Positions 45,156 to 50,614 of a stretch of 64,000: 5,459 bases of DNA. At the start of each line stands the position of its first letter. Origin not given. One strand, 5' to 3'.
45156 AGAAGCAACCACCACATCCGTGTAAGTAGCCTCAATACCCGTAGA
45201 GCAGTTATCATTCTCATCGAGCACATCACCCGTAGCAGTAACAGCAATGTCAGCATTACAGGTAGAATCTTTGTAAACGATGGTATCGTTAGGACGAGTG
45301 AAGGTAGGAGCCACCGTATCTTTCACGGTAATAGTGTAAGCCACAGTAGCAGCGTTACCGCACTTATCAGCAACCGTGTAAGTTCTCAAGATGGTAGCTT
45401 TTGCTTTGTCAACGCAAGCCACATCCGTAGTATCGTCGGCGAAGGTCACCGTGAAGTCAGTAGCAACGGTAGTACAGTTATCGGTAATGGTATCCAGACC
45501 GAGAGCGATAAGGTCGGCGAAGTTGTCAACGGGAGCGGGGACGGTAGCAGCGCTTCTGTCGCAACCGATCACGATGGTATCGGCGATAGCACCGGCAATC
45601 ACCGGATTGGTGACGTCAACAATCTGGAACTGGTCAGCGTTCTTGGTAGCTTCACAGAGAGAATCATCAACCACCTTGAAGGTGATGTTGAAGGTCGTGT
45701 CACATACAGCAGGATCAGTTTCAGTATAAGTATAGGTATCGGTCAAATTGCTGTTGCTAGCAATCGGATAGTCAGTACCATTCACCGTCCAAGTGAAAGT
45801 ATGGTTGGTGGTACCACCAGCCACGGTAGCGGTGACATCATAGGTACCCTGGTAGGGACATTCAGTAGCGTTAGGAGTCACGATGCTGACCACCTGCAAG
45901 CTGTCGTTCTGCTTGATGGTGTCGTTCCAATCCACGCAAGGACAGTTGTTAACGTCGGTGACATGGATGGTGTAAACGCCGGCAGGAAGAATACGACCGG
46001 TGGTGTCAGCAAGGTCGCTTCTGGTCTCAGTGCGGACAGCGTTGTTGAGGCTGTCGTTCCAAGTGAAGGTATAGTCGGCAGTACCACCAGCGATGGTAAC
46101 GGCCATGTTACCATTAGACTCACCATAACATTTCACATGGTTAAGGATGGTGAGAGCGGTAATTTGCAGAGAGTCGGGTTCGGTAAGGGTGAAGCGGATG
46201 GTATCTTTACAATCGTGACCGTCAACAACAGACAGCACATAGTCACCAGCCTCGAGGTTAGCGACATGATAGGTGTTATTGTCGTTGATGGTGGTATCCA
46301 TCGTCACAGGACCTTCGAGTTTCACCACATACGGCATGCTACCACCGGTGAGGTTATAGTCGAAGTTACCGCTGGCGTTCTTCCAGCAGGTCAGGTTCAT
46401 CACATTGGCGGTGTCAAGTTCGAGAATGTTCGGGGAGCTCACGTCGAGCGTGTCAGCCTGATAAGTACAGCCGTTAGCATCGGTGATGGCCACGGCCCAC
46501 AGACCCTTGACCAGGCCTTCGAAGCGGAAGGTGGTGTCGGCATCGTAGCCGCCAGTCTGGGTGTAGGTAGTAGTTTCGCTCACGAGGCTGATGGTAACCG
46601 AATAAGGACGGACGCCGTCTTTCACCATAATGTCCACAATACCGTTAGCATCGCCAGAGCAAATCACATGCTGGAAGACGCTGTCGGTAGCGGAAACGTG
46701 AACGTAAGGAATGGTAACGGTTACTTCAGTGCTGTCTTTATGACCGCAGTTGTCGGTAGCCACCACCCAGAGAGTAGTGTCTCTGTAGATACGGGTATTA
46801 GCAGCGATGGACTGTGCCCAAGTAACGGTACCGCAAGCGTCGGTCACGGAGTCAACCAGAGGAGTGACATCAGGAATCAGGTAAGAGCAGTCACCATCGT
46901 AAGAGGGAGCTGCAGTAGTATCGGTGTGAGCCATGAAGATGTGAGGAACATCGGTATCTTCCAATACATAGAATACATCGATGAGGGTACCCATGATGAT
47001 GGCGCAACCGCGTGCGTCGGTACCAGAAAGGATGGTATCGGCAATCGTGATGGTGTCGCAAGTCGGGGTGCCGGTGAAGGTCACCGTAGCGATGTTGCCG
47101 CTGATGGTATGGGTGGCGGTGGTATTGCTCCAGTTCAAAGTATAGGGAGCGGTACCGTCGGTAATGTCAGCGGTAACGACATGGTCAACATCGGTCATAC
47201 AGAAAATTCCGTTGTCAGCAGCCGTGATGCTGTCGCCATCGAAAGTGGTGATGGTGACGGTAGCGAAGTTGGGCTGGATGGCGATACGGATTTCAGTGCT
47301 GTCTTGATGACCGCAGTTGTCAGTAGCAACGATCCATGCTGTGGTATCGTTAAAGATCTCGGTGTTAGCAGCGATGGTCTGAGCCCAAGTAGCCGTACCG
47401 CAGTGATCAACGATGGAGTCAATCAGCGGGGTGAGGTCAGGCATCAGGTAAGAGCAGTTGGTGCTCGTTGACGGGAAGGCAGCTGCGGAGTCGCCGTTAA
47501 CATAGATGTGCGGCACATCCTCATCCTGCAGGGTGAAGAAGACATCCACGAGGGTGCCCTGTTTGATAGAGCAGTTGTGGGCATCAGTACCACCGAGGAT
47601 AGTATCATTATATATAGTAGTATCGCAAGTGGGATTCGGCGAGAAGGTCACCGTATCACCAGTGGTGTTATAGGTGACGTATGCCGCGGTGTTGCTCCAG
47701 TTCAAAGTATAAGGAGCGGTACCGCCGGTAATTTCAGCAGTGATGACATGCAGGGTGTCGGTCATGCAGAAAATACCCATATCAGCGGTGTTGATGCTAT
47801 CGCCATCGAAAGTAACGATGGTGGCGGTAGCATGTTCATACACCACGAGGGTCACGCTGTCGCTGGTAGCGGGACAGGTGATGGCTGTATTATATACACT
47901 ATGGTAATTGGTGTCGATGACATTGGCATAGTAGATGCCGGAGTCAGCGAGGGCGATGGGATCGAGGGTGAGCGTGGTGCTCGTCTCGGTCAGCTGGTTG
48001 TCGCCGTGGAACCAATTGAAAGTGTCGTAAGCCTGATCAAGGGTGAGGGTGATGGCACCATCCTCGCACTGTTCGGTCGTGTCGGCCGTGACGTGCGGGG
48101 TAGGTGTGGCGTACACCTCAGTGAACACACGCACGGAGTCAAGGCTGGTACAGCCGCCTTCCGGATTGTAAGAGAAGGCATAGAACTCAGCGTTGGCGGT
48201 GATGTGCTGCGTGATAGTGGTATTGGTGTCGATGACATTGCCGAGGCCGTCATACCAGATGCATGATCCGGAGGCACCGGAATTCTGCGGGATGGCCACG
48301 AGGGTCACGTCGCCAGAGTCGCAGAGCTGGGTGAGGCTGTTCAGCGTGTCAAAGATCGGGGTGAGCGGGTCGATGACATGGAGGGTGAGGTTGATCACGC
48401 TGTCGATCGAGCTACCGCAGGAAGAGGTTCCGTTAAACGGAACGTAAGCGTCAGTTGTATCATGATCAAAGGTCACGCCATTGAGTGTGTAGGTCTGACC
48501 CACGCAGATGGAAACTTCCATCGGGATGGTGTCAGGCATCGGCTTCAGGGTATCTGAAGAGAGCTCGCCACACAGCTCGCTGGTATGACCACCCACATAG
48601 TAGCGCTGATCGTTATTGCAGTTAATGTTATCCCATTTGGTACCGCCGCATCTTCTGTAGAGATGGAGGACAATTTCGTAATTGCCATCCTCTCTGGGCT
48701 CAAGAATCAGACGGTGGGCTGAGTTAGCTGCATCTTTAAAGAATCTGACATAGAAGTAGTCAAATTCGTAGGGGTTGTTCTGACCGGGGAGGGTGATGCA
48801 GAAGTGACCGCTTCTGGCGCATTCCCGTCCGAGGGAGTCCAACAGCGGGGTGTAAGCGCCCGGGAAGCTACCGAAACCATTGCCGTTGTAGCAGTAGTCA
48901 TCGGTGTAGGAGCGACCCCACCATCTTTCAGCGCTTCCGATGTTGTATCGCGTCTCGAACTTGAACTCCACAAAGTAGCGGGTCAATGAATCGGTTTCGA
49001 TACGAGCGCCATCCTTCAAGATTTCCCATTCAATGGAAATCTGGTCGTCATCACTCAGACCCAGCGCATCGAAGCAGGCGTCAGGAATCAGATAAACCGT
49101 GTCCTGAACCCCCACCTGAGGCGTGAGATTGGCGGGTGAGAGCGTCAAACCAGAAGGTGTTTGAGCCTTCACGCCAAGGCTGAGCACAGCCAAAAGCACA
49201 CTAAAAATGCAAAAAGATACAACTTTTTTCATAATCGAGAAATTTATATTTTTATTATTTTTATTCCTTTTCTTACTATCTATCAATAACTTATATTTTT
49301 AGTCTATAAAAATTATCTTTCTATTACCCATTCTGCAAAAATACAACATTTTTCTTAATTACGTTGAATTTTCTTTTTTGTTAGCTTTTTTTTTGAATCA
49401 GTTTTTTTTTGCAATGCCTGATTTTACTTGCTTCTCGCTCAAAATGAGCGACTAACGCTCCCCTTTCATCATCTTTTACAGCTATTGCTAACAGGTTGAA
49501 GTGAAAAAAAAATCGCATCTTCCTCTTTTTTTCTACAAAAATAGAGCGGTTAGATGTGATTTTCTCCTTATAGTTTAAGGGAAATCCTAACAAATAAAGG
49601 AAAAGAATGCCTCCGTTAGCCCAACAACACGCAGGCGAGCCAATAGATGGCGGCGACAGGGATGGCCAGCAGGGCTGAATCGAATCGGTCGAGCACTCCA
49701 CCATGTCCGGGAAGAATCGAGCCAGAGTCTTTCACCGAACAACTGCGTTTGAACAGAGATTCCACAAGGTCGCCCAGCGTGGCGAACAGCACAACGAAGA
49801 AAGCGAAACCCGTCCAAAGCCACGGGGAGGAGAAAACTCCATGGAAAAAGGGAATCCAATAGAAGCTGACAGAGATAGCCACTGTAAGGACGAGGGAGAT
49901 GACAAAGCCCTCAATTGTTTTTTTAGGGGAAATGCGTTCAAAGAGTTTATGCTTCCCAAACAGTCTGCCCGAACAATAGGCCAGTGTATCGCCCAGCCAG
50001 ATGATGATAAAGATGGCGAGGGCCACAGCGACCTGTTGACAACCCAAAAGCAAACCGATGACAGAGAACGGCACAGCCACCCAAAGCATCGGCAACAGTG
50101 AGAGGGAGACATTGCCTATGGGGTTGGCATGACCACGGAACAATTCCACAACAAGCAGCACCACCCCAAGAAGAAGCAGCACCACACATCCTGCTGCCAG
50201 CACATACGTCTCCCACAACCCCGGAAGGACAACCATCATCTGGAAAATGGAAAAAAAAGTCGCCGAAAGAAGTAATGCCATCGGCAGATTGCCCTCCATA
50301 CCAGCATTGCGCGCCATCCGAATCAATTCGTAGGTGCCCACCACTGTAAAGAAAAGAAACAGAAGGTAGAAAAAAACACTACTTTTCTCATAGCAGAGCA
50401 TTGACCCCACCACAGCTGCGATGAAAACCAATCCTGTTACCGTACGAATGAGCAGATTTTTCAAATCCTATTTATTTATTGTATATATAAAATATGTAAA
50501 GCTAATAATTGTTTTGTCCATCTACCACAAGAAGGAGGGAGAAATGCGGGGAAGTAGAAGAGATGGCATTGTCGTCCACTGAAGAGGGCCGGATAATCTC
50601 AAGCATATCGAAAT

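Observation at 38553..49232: A 10.7 kb single-gene surface protein that mixes SprB-type repeats, about 20 HYR-like modules and two unclassifiable terminal regions behind a type A T9SS signal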

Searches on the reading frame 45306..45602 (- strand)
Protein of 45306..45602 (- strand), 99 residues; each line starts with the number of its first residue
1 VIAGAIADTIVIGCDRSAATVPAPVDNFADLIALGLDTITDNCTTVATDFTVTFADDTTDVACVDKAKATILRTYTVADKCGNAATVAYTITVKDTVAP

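Call 11: search_protein_families(library=pfam, alignment_id=A1, max_evalue=1)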
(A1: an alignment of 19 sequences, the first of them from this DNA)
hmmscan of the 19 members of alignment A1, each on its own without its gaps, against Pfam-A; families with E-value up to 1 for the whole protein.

A. member 1, seq(99 aa): 1 family
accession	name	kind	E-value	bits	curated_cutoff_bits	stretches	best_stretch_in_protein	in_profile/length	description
PF23237.1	HYR_4C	-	4.5e-06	27.2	27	1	25-93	11-73/73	HYR-like domain with 4 cysteines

B. families by the number of members that match (of 19 scanned): 15 families
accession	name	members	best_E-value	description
PF23237.1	HYR_4C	8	4.5e-06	HYR-like domain with 4 cysteines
PF07986.17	TBCC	1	0.0069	Tubulin binding cofactor C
PF20164.4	GspA_SrpA_N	1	0.022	GspA/SrpA SigLec-like domain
PF03712.20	Cu2_monoox_C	1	0.023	Copper type II ascorbate-dependent monooxygenase, C-terminal domain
PF19077.6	Big_13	1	0.043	Bacterial Ig-like domain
PF19743.5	ASTN1_2_fn3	1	0.046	ASTN1/2 Fn3 domain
PF17753.7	Ig_mannosidase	1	0.075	Ig-fold domain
PF21398.2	PG_binding_5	1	0.094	Putative peptidoglycan-binding domain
PF23032.1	GBD_ELAPOR1-like_3rd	1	0.11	ELAPOR1-like, galactose-binding domain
PF08723.15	Gag_p15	1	0.15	Gag protein p15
PF12118.13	SprA-related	1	0.16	SprA-related family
PF07247.17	AATase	1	0.19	Alcohol acetyltransferase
PF02494.22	HYR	1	0.23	HYR domain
PF24304.1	AcrIIA4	1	0.24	Anti-CRISPR Suppressor AcrIIA4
PF12182.14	DUF3642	1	0.49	Bacterial lipoprotein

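Call 65: find_homologous_proteins(query=A1, max_evalue=0.00001)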
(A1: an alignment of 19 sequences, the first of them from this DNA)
Query A1 (19 sequences): 575 candidates shared short words with the query, none scored E <= 0.00001.

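Call 66: search_solved_structures(query=A1, max_evalue=10)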
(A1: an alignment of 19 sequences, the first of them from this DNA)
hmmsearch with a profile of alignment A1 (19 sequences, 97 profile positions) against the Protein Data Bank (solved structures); distinct sequences matched with E-value up to 10: 8.
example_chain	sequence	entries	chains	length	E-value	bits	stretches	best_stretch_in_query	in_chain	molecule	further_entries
5h5m_A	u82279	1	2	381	0.013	19.6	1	20-68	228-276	Alpha-catenin-like protein hmp-1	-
2kpn_A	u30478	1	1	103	0.027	18.5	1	63-92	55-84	Bacillolysin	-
7js4_A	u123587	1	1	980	0.1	16.7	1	37-94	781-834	F5/8 type C domain protein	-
7jrl_A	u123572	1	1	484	0.29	15.2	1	37-94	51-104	F5/8 type C domain protein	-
7jrm_A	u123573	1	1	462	0.44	14.6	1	37-94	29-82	F5/8 type C domain protein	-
9lqj_A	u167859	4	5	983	0.52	14.4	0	67-97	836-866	Collagenase ColH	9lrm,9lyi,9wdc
9lrk_A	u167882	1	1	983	0.52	14.4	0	67-97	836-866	Collagenase ColH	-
4kc3_B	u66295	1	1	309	4.8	11.3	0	6-80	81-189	Interleukin-1 receptor-like 1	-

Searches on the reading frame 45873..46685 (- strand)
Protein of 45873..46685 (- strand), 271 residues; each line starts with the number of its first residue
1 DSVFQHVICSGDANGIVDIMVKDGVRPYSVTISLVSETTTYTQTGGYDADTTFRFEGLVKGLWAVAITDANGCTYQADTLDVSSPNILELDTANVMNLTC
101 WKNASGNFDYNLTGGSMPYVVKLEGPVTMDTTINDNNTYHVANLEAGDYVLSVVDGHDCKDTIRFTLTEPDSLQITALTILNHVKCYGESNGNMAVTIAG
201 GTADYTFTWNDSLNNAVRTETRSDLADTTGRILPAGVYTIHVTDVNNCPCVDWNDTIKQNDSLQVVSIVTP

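Call 13: search_protein_families(library=pfam, proteins=[window:45873-46685:-], max_evalue=1)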
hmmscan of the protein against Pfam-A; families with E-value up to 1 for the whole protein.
seq(271 aa): 8 families
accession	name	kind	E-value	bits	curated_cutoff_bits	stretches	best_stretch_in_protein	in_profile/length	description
PF13573.12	SprB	-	5.2e-14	52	28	3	184-212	7-35/37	SprB repeat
PF17210.9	SdrD_B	-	6e-05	23.6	29.7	2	12-77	12-74/112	SdrD B-like domain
PF24421.1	Ig_J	-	0.00038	21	29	0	130-154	60-83/104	Tip attachment protein J, Ig-like domain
PF01209.24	Ubie_methyltran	-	0.023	14.5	20.1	1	183-227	39-79/233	ubiE/COQ5 methyltransferase family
PF13620.12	CarboxypepD_reg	-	0.033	15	32.3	0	124-155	25-56/82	Carboxypeptidase regulatory-like domain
PF07495.19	Y_Y_Y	-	0.064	13.6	26.6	0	131-153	22-44/65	Y_Y_Y domain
PF13860.13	FlgD_ig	-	0.096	13.1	27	0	188-244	8-75/79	FlgD Ig-like domain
PF09430.16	EMC7_beta-sandw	-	0.21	12.2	26.6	0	128-155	20-47/122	ER membrane protein complex subunit 7, beta-sandwich domain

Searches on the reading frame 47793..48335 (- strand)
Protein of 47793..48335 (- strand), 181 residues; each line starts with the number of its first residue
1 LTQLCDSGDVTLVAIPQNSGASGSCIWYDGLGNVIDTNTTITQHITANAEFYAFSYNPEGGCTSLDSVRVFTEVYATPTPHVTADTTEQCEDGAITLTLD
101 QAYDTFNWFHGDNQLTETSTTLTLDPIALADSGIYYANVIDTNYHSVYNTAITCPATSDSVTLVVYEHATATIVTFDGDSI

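Call 13: search_protein_families(library=pfam, proteins=[window:47793-48335:-], max_evalue=1)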
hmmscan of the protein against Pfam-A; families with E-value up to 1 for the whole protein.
seq(181 aa): 3 families
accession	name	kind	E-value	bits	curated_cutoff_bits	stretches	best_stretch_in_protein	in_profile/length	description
PF19081.6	Ig_7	-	2.1e-10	41.2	27.3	2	79-143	3-68/84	Ig-like domain CHU_C associated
PF16680.11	Ig_4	-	0.033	15.2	30.1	1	92-138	1-48/71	T-cell surface glycoprotein CD3 delta chain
PF07686.23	V-set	-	0.098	13.3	26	1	114-146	67-99/109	Immunoglobulin V-set domain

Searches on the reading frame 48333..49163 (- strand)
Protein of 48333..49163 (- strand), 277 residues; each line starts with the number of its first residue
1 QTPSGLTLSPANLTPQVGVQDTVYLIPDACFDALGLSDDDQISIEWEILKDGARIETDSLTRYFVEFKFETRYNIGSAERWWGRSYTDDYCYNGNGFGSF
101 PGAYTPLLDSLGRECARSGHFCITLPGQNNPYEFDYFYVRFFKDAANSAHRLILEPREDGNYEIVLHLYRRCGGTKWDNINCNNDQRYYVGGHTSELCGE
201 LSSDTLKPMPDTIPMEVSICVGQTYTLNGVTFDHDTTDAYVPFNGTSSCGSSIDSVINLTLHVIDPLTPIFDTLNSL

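Call 13: search_protein_families(library=pfam, proteins=[window:48333-49163:-], max_evalue=1)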
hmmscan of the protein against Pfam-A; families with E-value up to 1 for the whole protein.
seq(277 aa): 0 families

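Call 15: find_homologous_proteins(query=window:48366-49163:-, max_evalue=0.001)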
Query seq(266 aa) (266 aa): 2 proteins with E <= 0.001 among 279 candidates.
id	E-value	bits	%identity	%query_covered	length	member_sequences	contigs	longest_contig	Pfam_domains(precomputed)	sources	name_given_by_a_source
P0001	1.0e-80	289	57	84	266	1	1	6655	-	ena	-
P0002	1.5e-27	115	96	21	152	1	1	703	-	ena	-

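Call 20: find_encoding_contigs(protein=P0001, flank=10000, max_places=4)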
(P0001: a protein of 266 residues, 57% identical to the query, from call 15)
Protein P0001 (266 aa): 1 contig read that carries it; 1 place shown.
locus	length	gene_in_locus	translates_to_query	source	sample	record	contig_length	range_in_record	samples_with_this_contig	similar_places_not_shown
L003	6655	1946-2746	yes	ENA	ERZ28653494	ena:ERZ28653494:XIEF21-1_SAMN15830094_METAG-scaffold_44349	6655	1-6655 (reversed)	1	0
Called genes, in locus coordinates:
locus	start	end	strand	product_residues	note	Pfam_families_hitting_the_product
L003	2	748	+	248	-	?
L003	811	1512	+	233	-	-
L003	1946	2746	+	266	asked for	-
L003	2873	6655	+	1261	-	?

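Call 41: find_related_loci(query=A2, collection=genome_contigs, flank=10000)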
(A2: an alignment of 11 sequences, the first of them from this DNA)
Query A2 (273 aa) in genome_contigs; peptide patterns used: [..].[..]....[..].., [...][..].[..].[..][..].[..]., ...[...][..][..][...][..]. (x = any residue, [..] = any of these).
263 stretches matched a pattern; 14 encode a relative of the query (tblastn E <= 1e-3); 14 distinct loci.
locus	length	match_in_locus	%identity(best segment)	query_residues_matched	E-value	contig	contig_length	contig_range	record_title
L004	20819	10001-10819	95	1-273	0e+0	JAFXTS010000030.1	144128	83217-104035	MAG: Bacteroidales bacterium isolate RGIG6737 Sheep_Rumen-2__c4050, whole genome shotgun sequence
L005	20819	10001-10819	94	1-273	0e+0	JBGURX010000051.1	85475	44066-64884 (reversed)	MAG: Bacteroidales bacterium isolate ruminal_MAG_106 ruminal_MAG_106_contig_0051, whole genome shotgun sequence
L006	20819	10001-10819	94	1-273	0e+0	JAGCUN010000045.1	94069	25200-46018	MAG: Bacteroidales bacterium isolate RGIG10135 Yak_Rumen-4__c2074455, whole genome shotgun sequence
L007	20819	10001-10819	93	1-273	0e+0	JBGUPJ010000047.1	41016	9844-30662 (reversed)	MAG: Bacteroidales bacterium isolate ruminal_MAG_166 ruminal_MAG_166_contig_0047, whole genome shotgun sequence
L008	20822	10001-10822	66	1-273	6e-129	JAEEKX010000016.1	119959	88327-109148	MAG: Bacteroidales bacterium isolate Tb.RUG.202 k141_4526279_flag=0_multi=28.0125_len=119959, whole genome shotgun seque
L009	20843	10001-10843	55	1-273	1e-93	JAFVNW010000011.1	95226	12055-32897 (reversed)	MAG: Bacteroidales bacterium isolate RGIG5234 Sheep_Cecum.Co__c295251, whole genome shotgun sequence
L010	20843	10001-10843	53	1-273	3e-90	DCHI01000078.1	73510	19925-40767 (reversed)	MAG TPA_asm: Bacteroidales bacterium UBA1756 UBA1756_contig_13138, whole genome shotgun sequence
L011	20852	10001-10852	49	1-273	3e-87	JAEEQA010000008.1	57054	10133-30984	MAG: Bacteroidales bacterium isolate Tb.RUG.324 NODE_1551_length_57054_cov_1.415602, whole genome shotgun sequence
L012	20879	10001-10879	48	1-273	2e-81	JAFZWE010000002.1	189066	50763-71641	MAG: Bacteroidales bacterium isolate RGIG8153 Water_buffalos_Rumen-3__c20, whole genome shotgun sequence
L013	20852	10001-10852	48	1-273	4e-80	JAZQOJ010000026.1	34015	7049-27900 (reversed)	MAG: Bacteroidales bacterium isolate T1900045243_TH20190013.MAGScoT_cleanbin_000028 SGB_5587_k141_836750, whole genome s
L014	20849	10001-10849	43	1-273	1e-68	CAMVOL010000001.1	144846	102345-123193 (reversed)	MAG TPA_asm: uncultured Bacteroidales bacterium isolate SRR8387721_bin.63_metaWRAP_v1.3_MAG genome assembly, contig: ERZ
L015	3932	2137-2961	39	1-272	4e-50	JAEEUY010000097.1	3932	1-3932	MAG: Bacteroidales bacterium isolate Tb.RUG.44 k141_5059106_flag=1_multi=9.1509_len=3932, whole genome shotgun sequence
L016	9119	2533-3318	40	6-272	3e-48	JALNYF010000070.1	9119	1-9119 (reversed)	MAG: Bacteroidales bacterium isolate SO_2017_CLC bin 8 scaffold_13309_c1_PH3_2017, whole genome shotgun sequence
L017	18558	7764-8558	44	6-272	8e-52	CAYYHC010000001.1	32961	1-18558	MAG TPA_asm: uncultured Lentimicrobiaceae bacterium isolate SRP192927_co1_888 genome assembly, contig: NODE_2196_length_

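Call 42: predict_structure(alignment_id=A2)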
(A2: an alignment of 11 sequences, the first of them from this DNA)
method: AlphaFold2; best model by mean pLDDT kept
length: 273 residues; sequences in the alignment: 11
mean_pLDDT: 63.6   pTM: 0.62
mean pLDDT of the five models: 63.6, 62.6, 62.4, 59.7, 58.6
residues with pLDDT >= 90: 0; 70-90: 117; 50-70: 73; < 50: 83
segments of 3 or more residues with pLDDT < 50: 106-109, 111-114, 178-188, 208-228, 232-247, 250-273
pLDDT, mean of each block of 10 residues (from residue 1): 57 64 72 77 85 77 87 73 79 76 56 57 67 76 76 82 82 58 41 74 60 41 47 43 43 43 35 33
secondary structure, 60 per line:
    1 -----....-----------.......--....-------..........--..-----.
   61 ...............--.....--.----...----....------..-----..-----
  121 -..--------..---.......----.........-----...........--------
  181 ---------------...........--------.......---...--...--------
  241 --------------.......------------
elements in order: E6-9 E21-27 H30-33 E41-50 H60-63 E64-75 E78-82 E97-100 H139-143 E148-156 E162-172 E196-206 E215-221 E225-227 E230-232 E255-261

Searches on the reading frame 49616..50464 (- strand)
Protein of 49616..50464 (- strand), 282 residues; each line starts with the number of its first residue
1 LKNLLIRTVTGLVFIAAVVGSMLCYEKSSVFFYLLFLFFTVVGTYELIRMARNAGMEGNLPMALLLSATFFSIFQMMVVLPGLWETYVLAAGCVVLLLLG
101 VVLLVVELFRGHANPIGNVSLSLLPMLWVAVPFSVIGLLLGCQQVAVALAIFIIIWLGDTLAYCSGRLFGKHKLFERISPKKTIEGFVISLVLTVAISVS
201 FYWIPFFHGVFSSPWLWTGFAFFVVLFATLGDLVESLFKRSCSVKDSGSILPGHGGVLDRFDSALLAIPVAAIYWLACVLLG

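Call 25: search_protein_families(library=ncbifam, proteins=[window:49616-50464:-], max_evalue=0.00001)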
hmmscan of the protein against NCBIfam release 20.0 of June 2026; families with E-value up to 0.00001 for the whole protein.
window:49616-50464:- (282 aa): 1 family
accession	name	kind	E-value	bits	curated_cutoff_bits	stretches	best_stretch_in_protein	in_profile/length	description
NF008635.0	PRK11624.1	equivalog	6.3e-27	94.7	385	1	6-276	4-279/285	phosphatidate cytidylyltransferase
